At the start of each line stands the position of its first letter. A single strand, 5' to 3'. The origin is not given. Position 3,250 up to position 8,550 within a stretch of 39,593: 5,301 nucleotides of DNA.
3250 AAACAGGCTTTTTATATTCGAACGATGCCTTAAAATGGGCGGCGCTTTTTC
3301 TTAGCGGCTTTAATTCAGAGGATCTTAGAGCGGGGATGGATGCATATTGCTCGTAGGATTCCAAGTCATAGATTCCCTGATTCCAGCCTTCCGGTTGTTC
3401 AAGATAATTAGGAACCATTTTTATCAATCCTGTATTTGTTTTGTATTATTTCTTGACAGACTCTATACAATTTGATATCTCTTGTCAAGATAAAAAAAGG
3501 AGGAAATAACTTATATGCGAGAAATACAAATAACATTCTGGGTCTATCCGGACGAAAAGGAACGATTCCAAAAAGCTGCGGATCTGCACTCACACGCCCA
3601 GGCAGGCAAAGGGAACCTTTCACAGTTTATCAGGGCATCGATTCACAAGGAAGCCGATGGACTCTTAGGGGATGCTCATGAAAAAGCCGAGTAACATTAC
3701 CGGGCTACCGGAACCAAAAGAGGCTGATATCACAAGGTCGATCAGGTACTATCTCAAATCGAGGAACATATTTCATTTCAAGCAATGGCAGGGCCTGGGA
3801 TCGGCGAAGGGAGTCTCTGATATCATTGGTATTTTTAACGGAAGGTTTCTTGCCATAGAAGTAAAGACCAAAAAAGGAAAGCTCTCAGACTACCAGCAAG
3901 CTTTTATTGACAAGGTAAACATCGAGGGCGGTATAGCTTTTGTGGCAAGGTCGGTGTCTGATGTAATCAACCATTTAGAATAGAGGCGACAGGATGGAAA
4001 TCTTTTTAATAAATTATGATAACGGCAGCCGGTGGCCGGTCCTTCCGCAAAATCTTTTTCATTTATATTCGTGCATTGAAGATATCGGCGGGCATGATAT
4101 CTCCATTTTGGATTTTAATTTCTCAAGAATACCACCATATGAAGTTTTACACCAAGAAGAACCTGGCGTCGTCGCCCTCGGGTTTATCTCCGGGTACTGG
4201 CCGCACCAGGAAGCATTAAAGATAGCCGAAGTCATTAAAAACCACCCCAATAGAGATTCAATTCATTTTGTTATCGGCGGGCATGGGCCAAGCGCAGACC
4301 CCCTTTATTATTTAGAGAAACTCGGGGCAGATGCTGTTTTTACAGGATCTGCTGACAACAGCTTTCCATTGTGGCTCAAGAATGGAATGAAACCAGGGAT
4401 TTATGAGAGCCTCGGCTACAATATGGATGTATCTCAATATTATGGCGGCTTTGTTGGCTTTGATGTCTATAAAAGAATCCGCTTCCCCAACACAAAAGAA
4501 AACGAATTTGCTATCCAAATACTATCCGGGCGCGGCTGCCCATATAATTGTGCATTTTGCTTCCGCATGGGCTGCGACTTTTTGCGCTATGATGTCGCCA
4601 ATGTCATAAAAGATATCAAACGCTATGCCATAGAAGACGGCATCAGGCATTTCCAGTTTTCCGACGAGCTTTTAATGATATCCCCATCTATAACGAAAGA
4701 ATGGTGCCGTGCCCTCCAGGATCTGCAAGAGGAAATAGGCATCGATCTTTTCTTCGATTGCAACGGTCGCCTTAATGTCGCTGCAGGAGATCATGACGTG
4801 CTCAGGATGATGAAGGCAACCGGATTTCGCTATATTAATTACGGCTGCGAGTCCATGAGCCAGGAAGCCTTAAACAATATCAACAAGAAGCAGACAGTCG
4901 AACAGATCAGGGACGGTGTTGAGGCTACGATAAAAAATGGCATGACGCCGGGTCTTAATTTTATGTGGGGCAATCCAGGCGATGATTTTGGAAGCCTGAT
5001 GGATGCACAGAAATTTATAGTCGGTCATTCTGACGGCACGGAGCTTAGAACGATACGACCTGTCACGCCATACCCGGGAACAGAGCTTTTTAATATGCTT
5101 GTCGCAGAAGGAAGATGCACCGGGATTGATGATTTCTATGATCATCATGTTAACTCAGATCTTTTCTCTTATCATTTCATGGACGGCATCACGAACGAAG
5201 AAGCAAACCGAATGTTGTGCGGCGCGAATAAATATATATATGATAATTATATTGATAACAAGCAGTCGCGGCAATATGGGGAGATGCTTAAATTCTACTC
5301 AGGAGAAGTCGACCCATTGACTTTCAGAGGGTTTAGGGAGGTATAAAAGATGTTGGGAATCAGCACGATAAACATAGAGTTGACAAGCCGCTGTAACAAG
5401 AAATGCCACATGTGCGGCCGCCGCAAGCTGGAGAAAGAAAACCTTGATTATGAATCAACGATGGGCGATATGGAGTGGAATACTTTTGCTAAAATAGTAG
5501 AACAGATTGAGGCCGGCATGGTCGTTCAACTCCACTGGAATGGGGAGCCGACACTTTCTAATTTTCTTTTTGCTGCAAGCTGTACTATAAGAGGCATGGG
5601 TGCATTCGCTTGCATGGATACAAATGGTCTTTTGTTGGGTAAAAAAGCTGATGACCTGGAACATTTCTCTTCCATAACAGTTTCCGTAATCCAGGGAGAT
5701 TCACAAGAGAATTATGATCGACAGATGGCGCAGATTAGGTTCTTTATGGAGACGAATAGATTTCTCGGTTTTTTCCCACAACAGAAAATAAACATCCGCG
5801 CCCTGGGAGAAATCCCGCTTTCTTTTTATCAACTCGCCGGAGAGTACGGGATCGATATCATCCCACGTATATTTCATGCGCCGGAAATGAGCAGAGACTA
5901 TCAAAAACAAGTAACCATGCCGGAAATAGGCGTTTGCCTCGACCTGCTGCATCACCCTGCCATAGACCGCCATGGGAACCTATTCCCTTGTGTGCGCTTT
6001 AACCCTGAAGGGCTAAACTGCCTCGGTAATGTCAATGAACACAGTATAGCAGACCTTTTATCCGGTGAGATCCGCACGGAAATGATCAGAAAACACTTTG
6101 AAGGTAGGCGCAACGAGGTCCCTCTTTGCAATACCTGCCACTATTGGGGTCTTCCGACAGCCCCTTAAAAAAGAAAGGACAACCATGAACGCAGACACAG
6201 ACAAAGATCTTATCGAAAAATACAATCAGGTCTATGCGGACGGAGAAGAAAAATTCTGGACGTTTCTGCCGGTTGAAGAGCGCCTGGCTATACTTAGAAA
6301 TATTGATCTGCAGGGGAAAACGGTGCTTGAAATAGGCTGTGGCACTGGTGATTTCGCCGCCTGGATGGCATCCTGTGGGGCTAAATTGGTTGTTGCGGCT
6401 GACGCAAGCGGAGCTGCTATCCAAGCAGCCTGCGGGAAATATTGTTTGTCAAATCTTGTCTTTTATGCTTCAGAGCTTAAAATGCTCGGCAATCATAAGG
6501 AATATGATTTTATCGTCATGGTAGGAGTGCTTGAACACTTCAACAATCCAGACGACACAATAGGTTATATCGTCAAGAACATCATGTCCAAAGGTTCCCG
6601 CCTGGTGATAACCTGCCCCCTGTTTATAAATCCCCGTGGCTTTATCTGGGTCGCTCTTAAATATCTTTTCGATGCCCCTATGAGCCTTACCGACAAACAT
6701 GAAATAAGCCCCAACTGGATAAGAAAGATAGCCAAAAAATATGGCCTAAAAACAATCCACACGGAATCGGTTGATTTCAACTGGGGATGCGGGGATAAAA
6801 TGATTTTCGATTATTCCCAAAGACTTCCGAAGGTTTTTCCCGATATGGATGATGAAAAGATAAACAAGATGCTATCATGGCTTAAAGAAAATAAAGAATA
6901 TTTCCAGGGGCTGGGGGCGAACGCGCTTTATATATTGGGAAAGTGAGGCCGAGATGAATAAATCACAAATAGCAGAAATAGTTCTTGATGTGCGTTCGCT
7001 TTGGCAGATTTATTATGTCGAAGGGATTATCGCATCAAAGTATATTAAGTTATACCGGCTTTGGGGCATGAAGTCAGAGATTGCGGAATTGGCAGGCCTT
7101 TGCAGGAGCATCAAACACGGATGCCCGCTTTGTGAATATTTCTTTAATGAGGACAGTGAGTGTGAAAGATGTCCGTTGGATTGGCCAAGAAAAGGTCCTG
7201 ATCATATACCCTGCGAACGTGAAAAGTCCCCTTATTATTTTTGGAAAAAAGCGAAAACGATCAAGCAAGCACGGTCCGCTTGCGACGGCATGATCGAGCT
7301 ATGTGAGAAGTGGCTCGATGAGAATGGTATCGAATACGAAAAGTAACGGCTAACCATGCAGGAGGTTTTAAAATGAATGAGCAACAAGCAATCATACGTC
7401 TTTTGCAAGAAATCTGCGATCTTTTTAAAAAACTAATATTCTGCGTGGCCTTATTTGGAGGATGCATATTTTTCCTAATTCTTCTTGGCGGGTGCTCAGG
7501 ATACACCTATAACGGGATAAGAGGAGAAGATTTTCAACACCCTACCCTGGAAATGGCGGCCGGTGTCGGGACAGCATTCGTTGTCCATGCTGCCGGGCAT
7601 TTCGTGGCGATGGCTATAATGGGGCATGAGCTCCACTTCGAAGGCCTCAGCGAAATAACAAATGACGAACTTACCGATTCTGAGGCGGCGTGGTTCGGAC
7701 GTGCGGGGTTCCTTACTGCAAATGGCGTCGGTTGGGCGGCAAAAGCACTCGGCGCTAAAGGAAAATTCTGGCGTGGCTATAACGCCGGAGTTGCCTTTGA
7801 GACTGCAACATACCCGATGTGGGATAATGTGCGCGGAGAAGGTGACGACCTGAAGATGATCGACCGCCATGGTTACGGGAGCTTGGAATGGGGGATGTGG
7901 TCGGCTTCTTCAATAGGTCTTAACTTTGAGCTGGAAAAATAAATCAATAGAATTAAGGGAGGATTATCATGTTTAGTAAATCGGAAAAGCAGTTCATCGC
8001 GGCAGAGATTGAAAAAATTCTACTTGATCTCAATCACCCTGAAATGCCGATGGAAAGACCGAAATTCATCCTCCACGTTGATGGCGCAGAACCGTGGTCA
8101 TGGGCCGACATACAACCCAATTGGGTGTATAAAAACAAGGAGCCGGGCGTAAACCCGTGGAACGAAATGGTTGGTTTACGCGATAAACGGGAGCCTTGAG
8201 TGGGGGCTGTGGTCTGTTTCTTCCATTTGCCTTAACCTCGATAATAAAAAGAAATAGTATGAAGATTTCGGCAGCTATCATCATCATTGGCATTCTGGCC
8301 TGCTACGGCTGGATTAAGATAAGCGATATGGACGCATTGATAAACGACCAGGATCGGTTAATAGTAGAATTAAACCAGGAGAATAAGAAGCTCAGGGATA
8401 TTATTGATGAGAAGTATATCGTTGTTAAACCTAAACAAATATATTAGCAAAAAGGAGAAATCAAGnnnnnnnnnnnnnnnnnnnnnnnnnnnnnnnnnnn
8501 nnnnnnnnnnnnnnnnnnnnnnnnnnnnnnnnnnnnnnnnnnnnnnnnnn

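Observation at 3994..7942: Early-operon cassette: B12-type radical SAM, SPASM/twitch radical SAM, class I methyltransferase, Cys-rich protein and lipoprotein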

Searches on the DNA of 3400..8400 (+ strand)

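Call 7: search_dna_similar(query=window:3400-8400:+, collection=phages, mode=distant, max_rows=20)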
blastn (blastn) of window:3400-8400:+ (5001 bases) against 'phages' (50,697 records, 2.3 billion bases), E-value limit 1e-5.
No match.

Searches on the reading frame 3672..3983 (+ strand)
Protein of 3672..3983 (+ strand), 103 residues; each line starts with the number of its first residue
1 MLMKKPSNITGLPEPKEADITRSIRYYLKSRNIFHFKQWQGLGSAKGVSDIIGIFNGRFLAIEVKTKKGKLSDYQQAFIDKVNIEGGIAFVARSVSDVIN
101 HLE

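Call 4: search_protein_families(library=pfam, proteins=[window:3672-3983:+], max_evalue=0.1)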
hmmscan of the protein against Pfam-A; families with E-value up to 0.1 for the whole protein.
window:3672-3983:+ (103 aa): 3 families
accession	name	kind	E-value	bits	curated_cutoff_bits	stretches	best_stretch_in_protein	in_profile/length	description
PF08774.17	VRR_NUC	-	7.7e-09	36.1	23.8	1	31-95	41-115/116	VRR-NUC domain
PF01870.24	Hjc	-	0.0015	18.9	21.1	1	43-92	25-69/93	Archaeal holliday junction resolvase (hjc)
PF03838.20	RecU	-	0.06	13.8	25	0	46-91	51-102/162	Recombination protein U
